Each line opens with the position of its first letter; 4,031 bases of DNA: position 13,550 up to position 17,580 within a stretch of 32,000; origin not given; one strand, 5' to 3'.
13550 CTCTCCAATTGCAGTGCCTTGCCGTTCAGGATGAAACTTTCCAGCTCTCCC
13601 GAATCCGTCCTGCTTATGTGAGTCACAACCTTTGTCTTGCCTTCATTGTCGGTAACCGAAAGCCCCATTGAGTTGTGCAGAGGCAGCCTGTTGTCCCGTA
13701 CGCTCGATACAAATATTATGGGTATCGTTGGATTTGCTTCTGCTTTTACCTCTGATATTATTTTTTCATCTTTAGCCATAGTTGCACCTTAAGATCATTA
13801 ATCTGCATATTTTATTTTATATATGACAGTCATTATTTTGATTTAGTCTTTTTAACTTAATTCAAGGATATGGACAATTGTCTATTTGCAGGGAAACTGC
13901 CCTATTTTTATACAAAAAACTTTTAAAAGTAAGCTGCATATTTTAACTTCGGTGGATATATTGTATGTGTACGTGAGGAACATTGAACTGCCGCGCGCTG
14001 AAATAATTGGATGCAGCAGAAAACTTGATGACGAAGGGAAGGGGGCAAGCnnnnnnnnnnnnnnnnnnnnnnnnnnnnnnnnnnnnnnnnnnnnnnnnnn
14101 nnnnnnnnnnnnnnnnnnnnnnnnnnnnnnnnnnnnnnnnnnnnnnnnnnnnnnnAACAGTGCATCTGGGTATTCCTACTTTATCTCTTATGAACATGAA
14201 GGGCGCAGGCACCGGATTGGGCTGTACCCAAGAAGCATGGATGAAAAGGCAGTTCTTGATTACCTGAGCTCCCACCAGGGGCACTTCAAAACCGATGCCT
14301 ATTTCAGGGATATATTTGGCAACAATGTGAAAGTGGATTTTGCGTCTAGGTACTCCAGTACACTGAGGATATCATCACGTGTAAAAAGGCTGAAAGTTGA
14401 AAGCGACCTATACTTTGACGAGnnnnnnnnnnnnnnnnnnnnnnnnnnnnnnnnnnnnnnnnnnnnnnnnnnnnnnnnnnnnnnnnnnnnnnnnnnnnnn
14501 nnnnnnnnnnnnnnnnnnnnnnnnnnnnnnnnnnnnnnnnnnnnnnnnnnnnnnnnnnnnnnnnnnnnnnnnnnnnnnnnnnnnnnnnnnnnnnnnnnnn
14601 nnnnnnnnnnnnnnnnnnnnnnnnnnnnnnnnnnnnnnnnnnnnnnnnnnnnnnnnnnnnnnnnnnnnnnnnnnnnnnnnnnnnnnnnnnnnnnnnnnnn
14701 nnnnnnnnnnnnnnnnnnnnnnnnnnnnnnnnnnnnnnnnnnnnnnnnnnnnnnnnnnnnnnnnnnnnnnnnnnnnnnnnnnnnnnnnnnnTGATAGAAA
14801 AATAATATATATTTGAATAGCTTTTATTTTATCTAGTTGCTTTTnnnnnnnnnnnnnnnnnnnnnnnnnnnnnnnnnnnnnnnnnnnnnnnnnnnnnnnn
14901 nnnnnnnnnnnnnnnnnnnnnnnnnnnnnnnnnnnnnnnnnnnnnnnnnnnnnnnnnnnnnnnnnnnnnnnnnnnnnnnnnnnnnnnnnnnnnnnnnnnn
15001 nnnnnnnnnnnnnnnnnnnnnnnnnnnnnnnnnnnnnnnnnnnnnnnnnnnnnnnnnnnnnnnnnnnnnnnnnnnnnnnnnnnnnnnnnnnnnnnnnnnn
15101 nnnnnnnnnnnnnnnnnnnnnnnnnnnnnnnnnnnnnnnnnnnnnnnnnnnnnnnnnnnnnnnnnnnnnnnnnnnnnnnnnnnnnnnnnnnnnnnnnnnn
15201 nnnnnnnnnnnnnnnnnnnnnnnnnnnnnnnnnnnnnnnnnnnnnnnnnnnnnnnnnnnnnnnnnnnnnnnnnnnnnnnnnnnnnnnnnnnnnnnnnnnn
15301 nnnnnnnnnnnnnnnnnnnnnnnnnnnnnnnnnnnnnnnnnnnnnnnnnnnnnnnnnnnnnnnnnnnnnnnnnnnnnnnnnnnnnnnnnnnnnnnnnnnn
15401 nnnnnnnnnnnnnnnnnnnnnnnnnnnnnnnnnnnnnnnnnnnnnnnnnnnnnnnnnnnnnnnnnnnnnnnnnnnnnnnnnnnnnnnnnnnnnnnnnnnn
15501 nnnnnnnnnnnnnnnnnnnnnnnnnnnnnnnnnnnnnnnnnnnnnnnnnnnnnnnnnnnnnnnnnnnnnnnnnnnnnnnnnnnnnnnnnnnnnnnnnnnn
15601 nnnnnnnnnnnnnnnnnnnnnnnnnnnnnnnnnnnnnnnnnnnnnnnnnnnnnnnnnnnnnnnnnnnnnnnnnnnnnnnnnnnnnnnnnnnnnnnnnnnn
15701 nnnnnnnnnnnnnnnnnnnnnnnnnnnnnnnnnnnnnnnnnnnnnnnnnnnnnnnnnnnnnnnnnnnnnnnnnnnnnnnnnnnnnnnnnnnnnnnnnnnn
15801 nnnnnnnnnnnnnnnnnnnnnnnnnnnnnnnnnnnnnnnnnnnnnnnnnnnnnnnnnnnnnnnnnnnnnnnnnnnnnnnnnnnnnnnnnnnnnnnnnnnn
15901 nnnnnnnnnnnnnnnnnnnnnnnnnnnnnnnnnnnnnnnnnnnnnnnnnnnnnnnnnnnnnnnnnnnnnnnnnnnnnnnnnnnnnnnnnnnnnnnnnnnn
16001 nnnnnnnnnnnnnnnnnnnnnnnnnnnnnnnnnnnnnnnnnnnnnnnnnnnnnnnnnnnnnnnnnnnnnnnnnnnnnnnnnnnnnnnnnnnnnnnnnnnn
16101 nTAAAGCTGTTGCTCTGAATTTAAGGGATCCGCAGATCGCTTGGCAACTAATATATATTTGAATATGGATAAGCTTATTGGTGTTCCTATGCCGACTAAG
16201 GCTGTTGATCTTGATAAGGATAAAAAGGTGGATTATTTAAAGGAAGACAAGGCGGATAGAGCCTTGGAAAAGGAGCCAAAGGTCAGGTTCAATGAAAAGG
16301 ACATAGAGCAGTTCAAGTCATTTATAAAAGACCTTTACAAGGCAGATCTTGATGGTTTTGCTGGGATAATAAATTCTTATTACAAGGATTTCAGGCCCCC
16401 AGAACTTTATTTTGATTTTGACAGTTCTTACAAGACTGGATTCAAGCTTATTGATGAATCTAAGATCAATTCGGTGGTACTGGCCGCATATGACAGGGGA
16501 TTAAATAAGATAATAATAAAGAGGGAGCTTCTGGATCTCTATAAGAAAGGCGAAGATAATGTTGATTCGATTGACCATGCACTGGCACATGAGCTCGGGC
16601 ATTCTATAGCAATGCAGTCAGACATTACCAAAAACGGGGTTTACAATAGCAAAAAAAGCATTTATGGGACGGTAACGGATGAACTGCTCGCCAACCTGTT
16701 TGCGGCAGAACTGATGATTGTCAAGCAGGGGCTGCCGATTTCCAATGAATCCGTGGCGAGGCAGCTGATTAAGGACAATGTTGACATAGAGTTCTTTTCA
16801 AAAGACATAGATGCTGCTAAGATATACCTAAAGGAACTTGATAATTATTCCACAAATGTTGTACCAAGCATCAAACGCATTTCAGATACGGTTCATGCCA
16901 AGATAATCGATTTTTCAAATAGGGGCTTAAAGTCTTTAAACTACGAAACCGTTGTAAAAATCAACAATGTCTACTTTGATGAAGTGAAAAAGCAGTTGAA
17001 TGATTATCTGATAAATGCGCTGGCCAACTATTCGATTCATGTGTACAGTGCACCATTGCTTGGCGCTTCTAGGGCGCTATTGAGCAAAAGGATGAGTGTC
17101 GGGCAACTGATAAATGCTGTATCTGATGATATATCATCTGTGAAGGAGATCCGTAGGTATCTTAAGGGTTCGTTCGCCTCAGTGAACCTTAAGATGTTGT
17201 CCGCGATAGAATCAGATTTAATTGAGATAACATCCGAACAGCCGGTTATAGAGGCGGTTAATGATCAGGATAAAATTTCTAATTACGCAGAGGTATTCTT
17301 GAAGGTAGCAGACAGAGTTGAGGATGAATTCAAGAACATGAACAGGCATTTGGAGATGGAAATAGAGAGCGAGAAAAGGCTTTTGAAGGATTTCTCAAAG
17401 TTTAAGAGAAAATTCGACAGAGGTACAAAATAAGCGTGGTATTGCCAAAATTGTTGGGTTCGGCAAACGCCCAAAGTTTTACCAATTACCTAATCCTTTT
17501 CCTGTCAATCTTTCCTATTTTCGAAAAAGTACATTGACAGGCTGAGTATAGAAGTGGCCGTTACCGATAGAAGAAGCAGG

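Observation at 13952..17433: Uncharacterised three-gene block: internally duplicated protein followed by two tandem zincin-like (HExxH) paralogues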

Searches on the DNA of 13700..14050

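Call 64: search_rna_families(source=window, start=13700, end=14050, threshold=evalue, max_evalue=1)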
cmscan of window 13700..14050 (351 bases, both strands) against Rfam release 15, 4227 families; matches with E-value up to 1: 0.
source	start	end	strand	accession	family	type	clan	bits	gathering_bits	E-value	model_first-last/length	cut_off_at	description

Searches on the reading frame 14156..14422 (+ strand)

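Call 68: search_protein_families(library=pfam, proteins=[window:14156-14422:+], max_evalue=5)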
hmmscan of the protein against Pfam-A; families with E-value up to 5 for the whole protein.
seq(89 aa): 2 families
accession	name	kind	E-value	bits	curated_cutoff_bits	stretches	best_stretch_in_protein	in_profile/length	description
PF17797.7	RL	-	0.0027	18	22.8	1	24-67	21-62/71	RL domain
PF08379.15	Bact_transglu_N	-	0.043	15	27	1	17-75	18-76/80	Bacterial transglutaminase-like N-terminal region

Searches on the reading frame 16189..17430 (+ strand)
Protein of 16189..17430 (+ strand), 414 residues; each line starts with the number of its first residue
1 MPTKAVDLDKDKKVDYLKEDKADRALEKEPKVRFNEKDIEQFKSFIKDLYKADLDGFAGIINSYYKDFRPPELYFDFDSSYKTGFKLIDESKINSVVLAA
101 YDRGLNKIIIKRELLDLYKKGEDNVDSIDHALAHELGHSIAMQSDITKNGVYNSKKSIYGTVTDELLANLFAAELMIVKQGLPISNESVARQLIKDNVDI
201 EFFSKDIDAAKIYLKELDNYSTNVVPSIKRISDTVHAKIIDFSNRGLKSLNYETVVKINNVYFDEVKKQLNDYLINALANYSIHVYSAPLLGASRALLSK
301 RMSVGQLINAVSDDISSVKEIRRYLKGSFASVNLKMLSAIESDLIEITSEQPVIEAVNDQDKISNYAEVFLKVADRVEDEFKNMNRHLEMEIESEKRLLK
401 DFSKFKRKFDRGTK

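Call 4: search_protein_families(library=pfam, proteins=[window:16189-17430:+], max_evalue=1)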
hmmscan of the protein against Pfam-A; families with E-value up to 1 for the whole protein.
window:16189-17430:+ (414 aa): 3 families
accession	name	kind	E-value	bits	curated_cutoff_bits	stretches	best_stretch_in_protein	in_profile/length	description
PF12388.14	Peptidase_M57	-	0.00033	20.9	21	1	123-210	128-208/212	Dual-action HEIGH metallo-peptidase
PF06114.19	Peptidase_M78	-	0.025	14.8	22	1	132-179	46-89/123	IrrE N-terminal-like domain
PF06262.17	Zincin_1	-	0.19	12.1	22.4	1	109-141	54-86/97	Zincin-like metallopeptidase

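Call 6: search_protein_families(library=ncbifam, proteins=[window:16189-17430:+], max_evalue=1)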
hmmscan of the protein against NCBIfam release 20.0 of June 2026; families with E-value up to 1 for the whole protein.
window:16189-17430:+ (414 aa): 3 families
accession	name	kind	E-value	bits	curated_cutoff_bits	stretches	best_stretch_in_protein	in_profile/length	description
NF001457.0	PRK00317.1-3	equivalog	0.012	15.1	164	1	264-336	120-188/200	molybdenum cofactor guanylyltransferase MobA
NF004434.0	PRK05771.3-3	equivalog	0.081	11.3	777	1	244-392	69-212/686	V-type ATP synthase subunit I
TIGR04119.1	CXXX_matur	equivalog_domain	0.79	9.1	150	0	26-73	22-69/210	CXXX repeat peptide maturase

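Call 7: search_protein_families(library=padloc, proteins=[window:16189-17430:+], max_evalue=1)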
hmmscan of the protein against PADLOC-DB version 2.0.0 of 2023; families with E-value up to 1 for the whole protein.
window:16189-17430:+ (414 aa): 1 family
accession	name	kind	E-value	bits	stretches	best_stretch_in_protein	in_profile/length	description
PDLC04141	capP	-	4.6e-05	21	1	130-176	69-112/242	capP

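Call 8: search_protein_families(library=phrogs, proteins=[window:16189-17430:+], max_evalue=1)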
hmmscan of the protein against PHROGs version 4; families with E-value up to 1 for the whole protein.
window:16189-17430:+ (414 aa): 4 families
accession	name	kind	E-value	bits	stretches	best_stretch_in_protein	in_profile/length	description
phrog_19315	-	unknown function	1.8e-06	28.2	1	105-183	78-151/348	-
phrog_1914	-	unknown function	0.00075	20.2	1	117-177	84-142/222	-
phrog_18046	-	unknown function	0.034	15.2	1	161-213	16-69/114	-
phrog_22397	-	unknown function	0.046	15.1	1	181-214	43-76/85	-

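Call 76: search_dna_similar(query=window:16189-17430:+, collection=phages, mode=protein, max_evalue=1, max_rows=15)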
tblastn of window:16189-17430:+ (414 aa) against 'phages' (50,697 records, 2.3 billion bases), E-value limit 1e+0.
No match.

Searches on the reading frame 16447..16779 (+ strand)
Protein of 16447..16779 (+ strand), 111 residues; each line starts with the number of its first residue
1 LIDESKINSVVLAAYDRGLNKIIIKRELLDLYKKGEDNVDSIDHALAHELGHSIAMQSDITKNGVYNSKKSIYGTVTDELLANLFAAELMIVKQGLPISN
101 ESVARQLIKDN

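Call 80: search_dna_similar(query=window:16447-16779:+, collection=phages, mode=protein, max_evalue=10, max_rows=25)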
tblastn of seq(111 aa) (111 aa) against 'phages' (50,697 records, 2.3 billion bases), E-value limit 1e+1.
Records with a match: 31; places in all: 31; records where one place covers at least 80% of the query: 1.
Best place of each record, by identity: <60% 31.
By first word of the organism name: Staphylococcus 23; Bacteriophage 2; Rhodococcus 2; uncultured 2; Escherichia 1; Fusobacterium 1.
By host as written in the record: Staphylococcus aureus 12; - 5; Staphylococcus aureus subsp. aureus RN4220 4; Staphylococcus aureus RN4220 2; Staphylococcus aureus CCM7722 2; Rhodococcus erythropolis RIA 643 2; Escherichia coli 1; Fusobacterium necrophorum 1; and 2 more.
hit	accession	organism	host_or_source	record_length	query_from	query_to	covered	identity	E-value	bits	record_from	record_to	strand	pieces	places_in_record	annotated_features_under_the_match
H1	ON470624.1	Escherichia phage vB_EcoM-705R4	Escherichia coli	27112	2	91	81%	31.1%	1e-1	37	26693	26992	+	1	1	ImmA/IrrE family metallo-endopeptidase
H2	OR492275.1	Fusobacterium phage phiHugo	Fusobacterium necrophorum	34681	18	90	66%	33.3%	3e+0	33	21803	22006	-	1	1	ImmA/IrrE family metallo-endopeptidase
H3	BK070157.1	Bacteriophage sp.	uncultured Helicobacter sp.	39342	10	91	74%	28.1%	4e-1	35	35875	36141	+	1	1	hypothetical protein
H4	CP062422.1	Staphylococcus phage ECel-2020l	Staphylococcus aureus NAS_OP_087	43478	17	91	68%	28.0%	9e+0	31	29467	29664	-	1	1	record has no annotation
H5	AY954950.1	Staphylococcus phage 187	-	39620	17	91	68%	28.0%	1e+1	31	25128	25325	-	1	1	ORF026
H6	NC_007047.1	Staphylococcus phage 187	-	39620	17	91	68%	28.0%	1e+1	31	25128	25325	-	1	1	ORF026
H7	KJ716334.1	Staphylococcus phage SA97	Staphylococcus aureus RN4220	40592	17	91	68%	28.0%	1e+1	31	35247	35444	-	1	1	hypothetical protein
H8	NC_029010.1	Staphylococcus phage SA97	Staphylococcus aureus RN4220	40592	17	91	68%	28.0%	1e+1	31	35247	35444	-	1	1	ImmA/IrrE family metallo-endopeptidase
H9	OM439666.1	Staphylococcus phage vB_SauS_321c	Staphylococcus aureus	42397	17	91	68%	28.0%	1e+1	31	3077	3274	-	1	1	ImmA/IrrE family metallo-endopeptidase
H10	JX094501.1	Staphylococcus phage SA13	Staphylococcus aureus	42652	17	91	68%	28.0%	1e+1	31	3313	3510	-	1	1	hypothetical protein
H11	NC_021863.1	Staphylococcus phage SA13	Staphylococcus aureus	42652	17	91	68%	28.0%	1e+1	31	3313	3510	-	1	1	ImmA/IrrE family metallo-endopeptidase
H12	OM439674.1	Staphylococcus phage vB_SauS_Mh15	Staphylococcus aureus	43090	17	91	68%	28.0%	1e+1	31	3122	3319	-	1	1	ImmA/IrrE family metallo-endopeptidase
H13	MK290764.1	Staphylococcus phage B122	Staphylococcus aureus CCM7722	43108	17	91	68%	28.0%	1e+1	31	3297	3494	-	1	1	ImmA/IrrE family metallo-endopeptidase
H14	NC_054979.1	Staphylococcus phage B122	Staphylococcus aureus CCM7722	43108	17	91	68%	28.0%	1e+1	31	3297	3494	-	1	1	ImmA/IrrE family metallo-endopeptidase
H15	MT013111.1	Staphylococcus phage SA75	Staphylococcus aureus subsp. aureus ...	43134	17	91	68%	28.0%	1e+1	31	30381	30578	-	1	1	ImmA/IrrE family metallo-endopeptidase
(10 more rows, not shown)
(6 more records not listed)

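Call 81: get_annotated_region(hit=H1, flank=1500)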
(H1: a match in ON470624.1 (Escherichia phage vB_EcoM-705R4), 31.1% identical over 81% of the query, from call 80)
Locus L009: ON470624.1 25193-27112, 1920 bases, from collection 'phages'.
description: Escherichia phage vB_EcoM-705R4, complete genome.
organism: Escherichia phage vB_EcoM-705R4 (NCBI taxid 2946092)
taxonomy: Viruses; Duplodnaviria; Heunggongvirae; Uroviricota; Caudoviricetes
host: Escherichia coli; source: -; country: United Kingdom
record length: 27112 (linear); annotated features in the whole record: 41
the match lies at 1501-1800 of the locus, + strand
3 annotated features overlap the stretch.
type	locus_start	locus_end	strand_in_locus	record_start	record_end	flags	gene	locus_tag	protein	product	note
CDS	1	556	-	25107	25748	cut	-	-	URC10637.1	hypothetical protein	All2787 protein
CDS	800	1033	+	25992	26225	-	-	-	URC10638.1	hypothetical protein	-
CDS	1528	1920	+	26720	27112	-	-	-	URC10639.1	ImmA/IrrE family metallo-endopeptidase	-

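Call 82: get_annotated_region(hit=H2, flank=1500)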
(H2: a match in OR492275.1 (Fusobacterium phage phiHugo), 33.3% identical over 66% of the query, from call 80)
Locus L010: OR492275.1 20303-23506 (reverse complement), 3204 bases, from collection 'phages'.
description: Fusobacterium phage phiHugo, complete genome.
organism: Fusobacterium phage phiHugo (NCBI taxid 3079568)
taxonomy: Viruses
host: Fusobacterium necrophorum; source: Rumen fluid enrichment; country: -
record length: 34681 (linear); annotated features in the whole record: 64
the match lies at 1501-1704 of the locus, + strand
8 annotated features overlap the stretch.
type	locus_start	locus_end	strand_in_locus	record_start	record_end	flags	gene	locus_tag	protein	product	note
CDS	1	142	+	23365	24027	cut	-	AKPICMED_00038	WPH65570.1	DUF4145 domain-containing protein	-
CDS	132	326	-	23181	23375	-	-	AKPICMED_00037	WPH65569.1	hypothetical protein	-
CDS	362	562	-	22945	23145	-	-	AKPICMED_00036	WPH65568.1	XRE family transcriptional regulator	-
CDS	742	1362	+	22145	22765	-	-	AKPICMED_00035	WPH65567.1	hypothetical protein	-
CDS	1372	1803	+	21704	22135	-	-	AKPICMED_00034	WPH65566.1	ImmA/IrrE family metallo-endopeptidase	-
CDS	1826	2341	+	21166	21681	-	-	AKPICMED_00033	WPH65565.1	hypothetical protein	-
CDS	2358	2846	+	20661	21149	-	-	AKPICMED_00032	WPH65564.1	hypothetical protein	-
CDS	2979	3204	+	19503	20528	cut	xerC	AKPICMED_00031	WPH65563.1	tyrosine recombinase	Tyrosine recombinase XerC; integration and excision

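Call 83: get_annotated_region(hit=H8, flank=1500)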
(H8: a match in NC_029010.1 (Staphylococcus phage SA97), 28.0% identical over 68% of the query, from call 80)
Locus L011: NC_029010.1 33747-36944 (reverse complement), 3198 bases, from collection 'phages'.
description: Staphylococcus phage SA97, complete genome.
organism: Staphylococcus phage SA97 (NCBI taxid 1498171)
taxonomy: Viruses; Duplodnaviria; Heunggongvirae; Uroviricota; Caudoviricetes; Azeredovirinae; Dubowvirus; Dubowvirus SA97
host: Staphylococcus aureus RN4220; source: -; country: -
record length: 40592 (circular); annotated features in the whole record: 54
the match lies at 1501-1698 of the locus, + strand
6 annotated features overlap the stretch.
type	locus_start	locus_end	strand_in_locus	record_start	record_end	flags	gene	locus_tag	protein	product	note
CDS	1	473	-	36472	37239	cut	-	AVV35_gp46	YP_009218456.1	anti-repressor Ant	-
CDS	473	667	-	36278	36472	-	-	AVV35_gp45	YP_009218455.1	transcriptional repressor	-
CDS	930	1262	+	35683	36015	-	-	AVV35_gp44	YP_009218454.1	transcriptional regulator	-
CDS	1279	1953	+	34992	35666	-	-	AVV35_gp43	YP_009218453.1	ImmA/IrrE family metallo-endopeptidase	-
CDS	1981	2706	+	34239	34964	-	-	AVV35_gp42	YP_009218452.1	PH domain-containing protein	-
CDS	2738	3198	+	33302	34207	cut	-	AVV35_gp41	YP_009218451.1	hypothetical protein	-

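Call 85: search_protein_families(library=pfam, proteins=[L009:1528-1917:+, L010:1372-1800:+, L011:1279-1950:+], max_evalue=0.001)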
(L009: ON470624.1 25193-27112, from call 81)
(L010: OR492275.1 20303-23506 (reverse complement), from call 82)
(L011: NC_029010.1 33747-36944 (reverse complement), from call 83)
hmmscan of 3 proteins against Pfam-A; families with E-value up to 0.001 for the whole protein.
L009:1528-1917:+ (130 aa): 1 family
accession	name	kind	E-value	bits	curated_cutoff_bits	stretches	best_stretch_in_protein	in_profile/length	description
PF06114.19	Peptidase_M78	-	1.1e-17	64.4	22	1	2-125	5-123/123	IrrE N-terminal-like domain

L010:1372-1800:+ (143 aa): 1 family
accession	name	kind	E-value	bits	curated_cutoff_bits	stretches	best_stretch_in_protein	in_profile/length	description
PF06114.19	Peptidase_M78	-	5.8e-07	29.8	22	1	42-111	16-86/123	IrrE N-terminal-like domain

L011:1279-1950:+ (224 aa): 1 family
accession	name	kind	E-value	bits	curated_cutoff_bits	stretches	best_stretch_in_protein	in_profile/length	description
PF06114.19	Peptidase_M78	-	2.7e-13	50.2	22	1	71-170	21-120/123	IrrE N-terminal-like domain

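Call 88: find_related_loci(query=L009:1528-1917:+, collection=viral_contigs, flank=500)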
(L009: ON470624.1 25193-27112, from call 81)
Query L009:1528-1917:+ (130 aa) in viral_contigs; peptide patterns used: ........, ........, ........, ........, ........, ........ (x = any residue, [..] = any of these).
12 stretches matched a pattern; 11 encode a relative of the query (tblastn E <= 1e-3); 11 distinct loci.
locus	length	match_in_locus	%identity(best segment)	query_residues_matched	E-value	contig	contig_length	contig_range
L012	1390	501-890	100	1-130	3e-90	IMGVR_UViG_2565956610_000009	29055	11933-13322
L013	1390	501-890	100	1-130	3e-90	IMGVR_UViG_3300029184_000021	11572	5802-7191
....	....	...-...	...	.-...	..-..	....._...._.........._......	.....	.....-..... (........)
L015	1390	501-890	100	1-130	3e-90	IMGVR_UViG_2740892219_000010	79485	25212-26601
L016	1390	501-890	100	1-130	1e-91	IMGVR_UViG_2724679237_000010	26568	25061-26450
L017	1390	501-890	100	1-130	4e-90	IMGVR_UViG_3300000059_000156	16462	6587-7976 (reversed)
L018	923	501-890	100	1-130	2e-93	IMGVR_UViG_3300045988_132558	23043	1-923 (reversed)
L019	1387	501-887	89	1-129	2e-79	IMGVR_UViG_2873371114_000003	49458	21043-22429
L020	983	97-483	87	1-129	2e-80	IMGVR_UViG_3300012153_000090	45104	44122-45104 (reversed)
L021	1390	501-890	84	1-130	3e-74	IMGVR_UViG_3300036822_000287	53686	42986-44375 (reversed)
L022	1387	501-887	81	1-129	2e-72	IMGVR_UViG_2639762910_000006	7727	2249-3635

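Call 89: find_related_loci(query=A8, collection=viral_contigs, flank=600)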
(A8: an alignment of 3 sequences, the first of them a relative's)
Query A8 (130 aa) in viral_contigs; peptide patterns used: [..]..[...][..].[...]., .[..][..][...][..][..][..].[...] (x = any residue, [..] = any of these).
600 stretches matched a pattern (row limit reached: there are more); 144 encode a relative of the query (tblastn E <= 1e-3); the best 80 are kept; 80 distinct loci.
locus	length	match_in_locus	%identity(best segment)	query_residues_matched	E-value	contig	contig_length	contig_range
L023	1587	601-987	89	1-129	4e-78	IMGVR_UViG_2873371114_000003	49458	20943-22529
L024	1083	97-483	87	1-129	3e-79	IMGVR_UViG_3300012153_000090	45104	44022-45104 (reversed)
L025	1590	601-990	84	1-130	4e-73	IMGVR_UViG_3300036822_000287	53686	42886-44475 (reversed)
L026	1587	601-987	81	1-129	3e-71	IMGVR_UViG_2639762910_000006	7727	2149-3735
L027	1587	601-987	52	1-127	2e-40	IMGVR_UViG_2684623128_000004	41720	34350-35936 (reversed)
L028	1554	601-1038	40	1-127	1e-31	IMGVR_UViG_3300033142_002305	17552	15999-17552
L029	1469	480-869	37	2-128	6e-22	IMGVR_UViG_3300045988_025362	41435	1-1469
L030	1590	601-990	37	2-128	7e-22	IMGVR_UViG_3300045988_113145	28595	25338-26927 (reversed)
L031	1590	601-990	35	2-128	2e-21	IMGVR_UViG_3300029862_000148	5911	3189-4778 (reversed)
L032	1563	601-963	38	9-127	6e-20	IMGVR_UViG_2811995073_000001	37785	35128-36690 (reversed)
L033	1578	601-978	36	1-122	7e-18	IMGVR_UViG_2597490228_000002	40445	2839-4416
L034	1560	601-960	34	1-127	4e-16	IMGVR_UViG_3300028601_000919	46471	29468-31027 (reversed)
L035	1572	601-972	36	1-126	1e-15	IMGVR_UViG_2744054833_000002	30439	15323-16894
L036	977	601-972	35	1-127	2e-14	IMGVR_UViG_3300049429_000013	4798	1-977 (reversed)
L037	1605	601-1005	33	1-129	2e-14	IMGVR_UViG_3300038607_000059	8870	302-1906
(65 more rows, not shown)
